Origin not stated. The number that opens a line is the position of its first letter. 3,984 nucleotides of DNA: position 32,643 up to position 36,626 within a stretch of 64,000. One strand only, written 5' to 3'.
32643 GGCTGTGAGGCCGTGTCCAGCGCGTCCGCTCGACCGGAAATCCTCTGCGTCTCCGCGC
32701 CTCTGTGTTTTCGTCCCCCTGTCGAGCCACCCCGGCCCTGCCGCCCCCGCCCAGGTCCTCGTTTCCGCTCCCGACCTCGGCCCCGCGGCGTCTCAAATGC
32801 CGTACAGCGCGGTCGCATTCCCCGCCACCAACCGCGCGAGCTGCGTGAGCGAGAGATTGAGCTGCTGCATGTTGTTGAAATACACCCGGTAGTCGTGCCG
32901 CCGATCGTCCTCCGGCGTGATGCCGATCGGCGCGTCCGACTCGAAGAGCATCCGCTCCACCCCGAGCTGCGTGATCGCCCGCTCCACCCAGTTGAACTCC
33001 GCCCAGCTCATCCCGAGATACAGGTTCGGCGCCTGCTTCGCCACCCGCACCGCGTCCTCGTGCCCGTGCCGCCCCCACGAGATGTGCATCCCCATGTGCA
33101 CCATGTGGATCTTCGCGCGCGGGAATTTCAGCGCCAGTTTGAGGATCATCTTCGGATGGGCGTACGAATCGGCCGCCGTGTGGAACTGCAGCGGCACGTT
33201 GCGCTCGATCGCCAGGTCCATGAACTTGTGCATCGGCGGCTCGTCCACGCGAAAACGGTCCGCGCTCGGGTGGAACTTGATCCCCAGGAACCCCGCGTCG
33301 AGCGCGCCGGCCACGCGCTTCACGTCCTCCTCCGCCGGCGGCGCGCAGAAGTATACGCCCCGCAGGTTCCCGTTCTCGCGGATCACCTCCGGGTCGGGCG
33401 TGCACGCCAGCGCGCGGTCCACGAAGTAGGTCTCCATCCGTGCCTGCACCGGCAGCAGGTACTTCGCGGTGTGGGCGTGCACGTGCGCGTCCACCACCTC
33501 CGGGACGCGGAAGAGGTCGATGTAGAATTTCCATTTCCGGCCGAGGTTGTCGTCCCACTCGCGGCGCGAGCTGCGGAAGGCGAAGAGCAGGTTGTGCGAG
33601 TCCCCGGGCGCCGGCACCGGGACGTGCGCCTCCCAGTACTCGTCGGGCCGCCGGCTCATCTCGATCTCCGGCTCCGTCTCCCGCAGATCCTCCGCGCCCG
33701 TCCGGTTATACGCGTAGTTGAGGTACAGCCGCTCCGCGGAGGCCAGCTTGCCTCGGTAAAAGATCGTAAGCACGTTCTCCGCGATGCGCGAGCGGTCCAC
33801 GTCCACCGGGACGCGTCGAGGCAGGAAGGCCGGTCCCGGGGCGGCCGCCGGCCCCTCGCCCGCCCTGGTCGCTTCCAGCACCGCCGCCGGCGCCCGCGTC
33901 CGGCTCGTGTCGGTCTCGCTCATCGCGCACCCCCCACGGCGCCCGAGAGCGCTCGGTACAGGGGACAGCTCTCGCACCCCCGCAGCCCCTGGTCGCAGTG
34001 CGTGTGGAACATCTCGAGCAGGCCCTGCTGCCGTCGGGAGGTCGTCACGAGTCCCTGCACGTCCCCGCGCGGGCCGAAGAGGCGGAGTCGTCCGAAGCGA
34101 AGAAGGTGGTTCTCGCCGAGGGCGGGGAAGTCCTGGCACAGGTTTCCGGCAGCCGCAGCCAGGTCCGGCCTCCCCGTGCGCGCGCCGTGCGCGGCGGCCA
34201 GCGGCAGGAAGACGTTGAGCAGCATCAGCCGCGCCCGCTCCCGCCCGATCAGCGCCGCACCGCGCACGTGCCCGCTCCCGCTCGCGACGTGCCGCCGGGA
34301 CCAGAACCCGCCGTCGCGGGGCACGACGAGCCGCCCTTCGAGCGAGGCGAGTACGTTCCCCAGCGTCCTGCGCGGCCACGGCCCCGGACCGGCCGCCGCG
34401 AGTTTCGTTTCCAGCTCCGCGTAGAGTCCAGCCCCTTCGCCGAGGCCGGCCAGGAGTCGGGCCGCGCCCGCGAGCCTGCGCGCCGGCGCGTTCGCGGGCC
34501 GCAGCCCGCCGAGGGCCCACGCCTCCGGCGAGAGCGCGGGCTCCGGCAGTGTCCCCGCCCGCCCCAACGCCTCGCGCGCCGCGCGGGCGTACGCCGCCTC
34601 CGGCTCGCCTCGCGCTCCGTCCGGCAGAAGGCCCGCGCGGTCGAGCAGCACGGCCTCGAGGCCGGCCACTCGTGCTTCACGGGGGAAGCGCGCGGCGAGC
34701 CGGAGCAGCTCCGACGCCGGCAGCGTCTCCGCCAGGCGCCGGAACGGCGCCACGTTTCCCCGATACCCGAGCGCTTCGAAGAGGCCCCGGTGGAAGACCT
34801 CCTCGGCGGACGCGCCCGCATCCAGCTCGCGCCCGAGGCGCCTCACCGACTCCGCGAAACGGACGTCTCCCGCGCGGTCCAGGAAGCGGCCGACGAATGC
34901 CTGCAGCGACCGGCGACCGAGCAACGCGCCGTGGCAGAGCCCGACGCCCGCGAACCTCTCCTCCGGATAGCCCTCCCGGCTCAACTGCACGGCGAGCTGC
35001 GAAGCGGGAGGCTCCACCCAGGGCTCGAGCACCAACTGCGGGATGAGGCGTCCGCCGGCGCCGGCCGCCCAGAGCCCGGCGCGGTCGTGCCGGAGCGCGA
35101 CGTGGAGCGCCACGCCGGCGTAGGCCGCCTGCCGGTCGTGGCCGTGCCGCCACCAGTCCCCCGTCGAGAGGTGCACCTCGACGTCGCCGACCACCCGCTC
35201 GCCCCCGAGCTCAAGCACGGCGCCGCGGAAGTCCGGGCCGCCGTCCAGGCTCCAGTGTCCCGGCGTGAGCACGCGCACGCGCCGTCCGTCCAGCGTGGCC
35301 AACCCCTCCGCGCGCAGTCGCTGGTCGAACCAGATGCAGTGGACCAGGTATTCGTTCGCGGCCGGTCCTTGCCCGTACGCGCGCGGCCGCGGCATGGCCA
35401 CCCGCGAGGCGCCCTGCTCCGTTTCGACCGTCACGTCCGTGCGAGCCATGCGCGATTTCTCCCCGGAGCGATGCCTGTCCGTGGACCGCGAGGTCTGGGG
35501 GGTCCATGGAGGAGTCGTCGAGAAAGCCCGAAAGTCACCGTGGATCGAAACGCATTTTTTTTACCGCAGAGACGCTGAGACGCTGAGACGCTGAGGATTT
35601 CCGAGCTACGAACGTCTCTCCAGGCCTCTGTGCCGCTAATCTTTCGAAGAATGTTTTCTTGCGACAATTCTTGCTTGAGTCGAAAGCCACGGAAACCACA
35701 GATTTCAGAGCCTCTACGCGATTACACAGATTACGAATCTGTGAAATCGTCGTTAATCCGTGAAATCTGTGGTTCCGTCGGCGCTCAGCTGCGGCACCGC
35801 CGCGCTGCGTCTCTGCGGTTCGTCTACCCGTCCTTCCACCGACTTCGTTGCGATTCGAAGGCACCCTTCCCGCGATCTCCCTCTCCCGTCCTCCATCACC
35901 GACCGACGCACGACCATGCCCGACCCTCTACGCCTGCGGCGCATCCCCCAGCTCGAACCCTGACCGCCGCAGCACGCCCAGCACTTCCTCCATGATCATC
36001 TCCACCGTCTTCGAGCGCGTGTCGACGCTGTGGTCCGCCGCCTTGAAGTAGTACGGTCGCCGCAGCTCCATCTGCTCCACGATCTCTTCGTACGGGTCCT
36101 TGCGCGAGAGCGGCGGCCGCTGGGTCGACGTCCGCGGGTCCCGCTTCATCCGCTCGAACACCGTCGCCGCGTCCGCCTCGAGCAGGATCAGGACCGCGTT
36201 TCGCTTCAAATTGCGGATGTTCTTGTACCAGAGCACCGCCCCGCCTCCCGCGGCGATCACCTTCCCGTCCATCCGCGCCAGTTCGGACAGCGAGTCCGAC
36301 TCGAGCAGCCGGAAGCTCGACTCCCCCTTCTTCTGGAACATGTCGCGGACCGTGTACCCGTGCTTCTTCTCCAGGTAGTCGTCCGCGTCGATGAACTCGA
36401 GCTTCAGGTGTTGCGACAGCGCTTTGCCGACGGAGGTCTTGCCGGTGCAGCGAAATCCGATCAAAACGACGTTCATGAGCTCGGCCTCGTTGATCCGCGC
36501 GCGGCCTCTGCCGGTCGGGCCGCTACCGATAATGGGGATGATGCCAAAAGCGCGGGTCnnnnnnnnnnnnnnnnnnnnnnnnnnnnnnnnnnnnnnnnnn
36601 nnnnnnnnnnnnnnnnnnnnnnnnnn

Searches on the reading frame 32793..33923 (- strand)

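Call 12: search_protein_families(library=pfam, proteins=[window:32793-33923:-], max_evalue=0.01)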
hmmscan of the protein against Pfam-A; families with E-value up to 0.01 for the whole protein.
window:32793-33923:- (376 aa): 2 families
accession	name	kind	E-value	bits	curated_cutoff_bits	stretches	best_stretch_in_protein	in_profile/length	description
PF04909.20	Amidohydro_2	-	2.2e-18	67.5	26.4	1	185-376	79-289/289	Amidohydrolase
PF01026.27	TatD_DNase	-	6.7e-05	22.8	27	1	222-374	102-252/253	TatD related DNase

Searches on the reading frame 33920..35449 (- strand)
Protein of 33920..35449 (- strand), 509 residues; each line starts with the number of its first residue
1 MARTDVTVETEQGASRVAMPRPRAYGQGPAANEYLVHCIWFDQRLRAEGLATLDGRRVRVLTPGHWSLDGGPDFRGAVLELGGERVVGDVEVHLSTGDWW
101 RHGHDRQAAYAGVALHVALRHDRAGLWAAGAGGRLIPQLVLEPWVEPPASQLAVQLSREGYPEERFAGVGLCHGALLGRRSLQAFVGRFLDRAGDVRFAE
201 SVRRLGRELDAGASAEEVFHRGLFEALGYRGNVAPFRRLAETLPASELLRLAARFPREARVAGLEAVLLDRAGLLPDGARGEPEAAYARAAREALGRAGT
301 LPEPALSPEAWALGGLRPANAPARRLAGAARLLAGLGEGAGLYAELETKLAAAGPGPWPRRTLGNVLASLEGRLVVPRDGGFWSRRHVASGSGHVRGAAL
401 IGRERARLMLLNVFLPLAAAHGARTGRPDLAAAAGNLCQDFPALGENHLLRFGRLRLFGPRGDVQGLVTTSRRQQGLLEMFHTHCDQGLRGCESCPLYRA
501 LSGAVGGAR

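Call 12: search_protein_families(library=pfam, proteins=[window:33920-35449:-], max_evalue=0.01)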
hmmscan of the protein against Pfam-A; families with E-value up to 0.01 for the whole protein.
window:33920-35449:- (509 aa): 1 family
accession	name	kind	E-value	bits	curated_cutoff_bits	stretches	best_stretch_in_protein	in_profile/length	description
PF11013.13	DUF2851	-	3.2e-44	151.9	25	1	33-443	1-371/375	Protein of unknown function (DUF2851)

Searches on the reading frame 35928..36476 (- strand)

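Call 12: search_protein_families(library=pfam, proteins=[window:35928-36476:-], max_evalue=0.01)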
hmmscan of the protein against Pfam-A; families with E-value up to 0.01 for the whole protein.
window:35928-36476:- (182 aa): 6 families
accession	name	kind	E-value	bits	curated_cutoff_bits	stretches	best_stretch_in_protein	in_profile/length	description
PF01202.28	SKI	-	3.9e-41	141.3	22.1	1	9-168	1-157/159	Shikimate kinase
PF13238.12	AAA_18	-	2e-06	28.7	29.4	1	3-116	1-114/128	AAA domain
PF13671.12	AAA_33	-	0.00014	22.6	27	1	3-73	2-73/143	AAA domain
PF13207.12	AAA_17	-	0.00093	19.9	27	1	8-118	3-126/136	AAA domain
PF13521.12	AAA_28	-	0.0072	17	27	0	3-29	2-28/164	AAA domain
PF13189.12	Cytidylate_kin2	-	0.0081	16.8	28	0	11-32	10-31/176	Cytidylate kinase-like family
